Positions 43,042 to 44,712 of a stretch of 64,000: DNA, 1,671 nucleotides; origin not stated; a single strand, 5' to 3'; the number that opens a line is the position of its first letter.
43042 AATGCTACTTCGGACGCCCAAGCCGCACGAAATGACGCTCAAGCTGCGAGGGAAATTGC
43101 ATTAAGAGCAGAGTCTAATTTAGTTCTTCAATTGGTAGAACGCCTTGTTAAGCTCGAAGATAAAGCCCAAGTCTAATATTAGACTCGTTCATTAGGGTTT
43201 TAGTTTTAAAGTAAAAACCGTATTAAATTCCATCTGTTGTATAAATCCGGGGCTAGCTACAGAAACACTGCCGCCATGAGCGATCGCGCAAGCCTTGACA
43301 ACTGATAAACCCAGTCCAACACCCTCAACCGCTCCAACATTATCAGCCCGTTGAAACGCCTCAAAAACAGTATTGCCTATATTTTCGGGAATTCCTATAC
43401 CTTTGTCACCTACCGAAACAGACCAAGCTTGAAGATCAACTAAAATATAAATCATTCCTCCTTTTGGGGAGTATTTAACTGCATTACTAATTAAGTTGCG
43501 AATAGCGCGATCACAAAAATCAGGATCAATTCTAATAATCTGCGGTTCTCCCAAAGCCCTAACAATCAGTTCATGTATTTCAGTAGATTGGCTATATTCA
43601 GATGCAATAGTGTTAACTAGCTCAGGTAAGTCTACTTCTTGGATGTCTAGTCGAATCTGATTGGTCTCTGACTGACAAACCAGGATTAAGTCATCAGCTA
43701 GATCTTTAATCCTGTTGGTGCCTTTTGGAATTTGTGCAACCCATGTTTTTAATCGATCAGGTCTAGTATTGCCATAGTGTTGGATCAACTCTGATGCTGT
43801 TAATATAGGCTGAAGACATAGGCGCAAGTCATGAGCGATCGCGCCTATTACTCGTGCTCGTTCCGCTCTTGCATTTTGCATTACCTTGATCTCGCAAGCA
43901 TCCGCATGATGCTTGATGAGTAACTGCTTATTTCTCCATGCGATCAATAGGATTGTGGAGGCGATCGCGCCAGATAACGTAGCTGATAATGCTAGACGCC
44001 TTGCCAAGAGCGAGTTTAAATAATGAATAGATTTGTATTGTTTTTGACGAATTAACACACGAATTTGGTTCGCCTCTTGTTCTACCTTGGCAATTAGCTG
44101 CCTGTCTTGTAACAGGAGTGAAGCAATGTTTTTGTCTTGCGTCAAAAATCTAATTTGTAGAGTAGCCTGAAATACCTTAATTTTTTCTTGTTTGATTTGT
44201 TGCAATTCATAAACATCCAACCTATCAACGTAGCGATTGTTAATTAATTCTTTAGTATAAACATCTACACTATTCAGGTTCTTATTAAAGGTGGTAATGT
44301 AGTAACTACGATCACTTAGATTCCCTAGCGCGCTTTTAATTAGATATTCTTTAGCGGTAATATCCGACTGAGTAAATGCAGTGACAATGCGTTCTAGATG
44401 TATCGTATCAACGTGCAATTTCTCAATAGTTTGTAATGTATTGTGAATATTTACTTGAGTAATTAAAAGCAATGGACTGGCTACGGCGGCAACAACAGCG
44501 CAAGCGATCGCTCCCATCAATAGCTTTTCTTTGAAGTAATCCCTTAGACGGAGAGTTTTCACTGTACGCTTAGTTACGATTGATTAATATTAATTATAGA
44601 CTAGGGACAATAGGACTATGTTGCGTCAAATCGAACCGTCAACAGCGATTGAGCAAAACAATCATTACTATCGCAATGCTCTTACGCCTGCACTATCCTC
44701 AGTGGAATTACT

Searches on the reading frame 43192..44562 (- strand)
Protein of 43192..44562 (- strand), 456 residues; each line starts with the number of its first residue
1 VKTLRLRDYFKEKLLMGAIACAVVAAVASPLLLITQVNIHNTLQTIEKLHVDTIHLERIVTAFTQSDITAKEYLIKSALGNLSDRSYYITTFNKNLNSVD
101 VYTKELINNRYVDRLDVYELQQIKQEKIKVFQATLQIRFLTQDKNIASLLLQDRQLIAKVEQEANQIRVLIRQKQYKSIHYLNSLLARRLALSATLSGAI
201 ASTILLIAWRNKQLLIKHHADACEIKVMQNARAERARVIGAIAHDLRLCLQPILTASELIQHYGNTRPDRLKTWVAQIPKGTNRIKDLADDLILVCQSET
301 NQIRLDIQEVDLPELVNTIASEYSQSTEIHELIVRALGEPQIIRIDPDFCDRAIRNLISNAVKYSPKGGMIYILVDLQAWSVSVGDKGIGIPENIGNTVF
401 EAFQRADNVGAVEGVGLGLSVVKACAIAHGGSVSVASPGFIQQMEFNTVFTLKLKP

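Call 94: search_protein_families(library=pfam, proteins=[window:43192-44562:-], max_evalue=0.001)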
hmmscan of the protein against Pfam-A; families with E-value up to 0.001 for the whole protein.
window:43192-44562:- (456 aa): 1 family
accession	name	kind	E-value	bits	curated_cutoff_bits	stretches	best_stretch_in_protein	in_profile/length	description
PF02518.31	HATPase_c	-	1.2e-19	71.2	26.4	1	346-455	2-108/111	Histidine kinase-, DNA gyrase B-, and HSP90-like ATPase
